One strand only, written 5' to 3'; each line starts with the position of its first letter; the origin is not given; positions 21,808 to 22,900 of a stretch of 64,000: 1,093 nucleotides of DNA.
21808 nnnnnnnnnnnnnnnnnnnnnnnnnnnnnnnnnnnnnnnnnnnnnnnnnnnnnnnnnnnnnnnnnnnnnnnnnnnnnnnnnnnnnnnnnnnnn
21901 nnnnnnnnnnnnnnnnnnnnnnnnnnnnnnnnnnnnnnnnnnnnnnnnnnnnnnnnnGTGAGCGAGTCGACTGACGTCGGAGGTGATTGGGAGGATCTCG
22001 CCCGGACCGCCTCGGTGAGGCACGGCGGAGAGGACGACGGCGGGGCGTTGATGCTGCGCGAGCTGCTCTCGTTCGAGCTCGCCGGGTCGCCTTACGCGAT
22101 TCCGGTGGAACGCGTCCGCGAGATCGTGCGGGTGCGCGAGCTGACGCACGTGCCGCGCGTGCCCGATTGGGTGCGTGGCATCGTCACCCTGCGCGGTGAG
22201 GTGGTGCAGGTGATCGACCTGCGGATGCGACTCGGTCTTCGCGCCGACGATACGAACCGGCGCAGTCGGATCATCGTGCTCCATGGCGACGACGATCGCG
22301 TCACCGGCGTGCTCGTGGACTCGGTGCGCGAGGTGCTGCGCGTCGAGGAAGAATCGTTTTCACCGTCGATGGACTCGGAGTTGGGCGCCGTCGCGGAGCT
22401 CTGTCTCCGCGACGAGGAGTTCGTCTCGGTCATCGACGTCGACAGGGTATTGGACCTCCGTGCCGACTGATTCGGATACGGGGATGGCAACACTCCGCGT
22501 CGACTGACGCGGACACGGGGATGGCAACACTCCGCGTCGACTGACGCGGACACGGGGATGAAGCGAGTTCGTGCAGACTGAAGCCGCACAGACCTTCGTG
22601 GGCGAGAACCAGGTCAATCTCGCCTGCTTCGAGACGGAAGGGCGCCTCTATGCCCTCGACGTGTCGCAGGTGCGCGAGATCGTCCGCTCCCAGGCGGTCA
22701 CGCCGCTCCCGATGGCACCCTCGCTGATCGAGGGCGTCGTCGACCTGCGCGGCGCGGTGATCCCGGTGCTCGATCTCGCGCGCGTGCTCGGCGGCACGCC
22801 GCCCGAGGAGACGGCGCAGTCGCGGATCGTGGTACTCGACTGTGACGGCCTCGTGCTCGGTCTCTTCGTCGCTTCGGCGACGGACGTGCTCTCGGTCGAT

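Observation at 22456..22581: cheW1/cheW2 junction triplicated, giving three 7-codon mini-ORFs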

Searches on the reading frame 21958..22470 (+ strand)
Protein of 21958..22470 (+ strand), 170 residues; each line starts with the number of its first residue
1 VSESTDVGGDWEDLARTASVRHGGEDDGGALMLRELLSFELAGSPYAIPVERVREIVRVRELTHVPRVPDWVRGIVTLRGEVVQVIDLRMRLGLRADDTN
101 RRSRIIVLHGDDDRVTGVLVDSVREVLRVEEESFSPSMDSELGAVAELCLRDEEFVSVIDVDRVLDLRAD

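Call 4: search_protein_families(library=pfam, proteins=[window:21958-22470:+])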
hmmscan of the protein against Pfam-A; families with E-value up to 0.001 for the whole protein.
window:21958-22470:+ (170 aa): 1 family
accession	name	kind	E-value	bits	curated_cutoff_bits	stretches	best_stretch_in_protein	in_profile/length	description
PF01584.24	CheW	-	1e-33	116.3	23.5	1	35-166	1-135/138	CheW-like domain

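Call 6: find_encoding_contigs(protein=window:21958-22470:+, flank=6000, max_places=10)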
Protein window:21958-22470:+ (170 aa): 2 contigs read that carry it; 2 places shown.
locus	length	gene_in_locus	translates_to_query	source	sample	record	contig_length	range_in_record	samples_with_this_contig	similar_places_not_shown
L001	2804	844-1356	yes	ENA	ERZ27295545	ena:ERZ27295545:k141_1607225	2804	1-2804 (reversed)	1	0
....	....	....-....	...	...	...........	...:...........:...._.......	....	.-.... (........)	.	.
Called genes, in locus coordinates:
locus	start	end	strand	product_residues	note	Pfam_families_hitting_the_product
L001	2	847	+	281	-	?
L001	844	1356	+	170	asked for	PF01584:CheW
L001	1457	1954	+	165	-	PF01584:CheW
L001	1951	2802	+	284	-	?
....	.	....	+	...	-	?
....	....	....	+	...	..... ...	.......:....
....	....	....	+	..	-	?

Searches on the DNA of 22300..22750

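Call 44: search_rna_families(source=window, start=22300, end=22750, threshold=evalue, max_evalue=1)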
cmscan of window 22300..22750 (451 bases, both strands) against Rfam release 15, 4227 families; matches with E-value up to 1: 1.
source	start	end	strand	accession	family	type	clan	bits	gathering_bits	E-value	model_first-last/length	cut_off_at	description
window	22665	22749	+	RF02522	Virus_CITE_8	Cis-reg;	-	18.9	80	0.47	1-71/71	no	Pea enation mosaic virus-2 cap-independent translation element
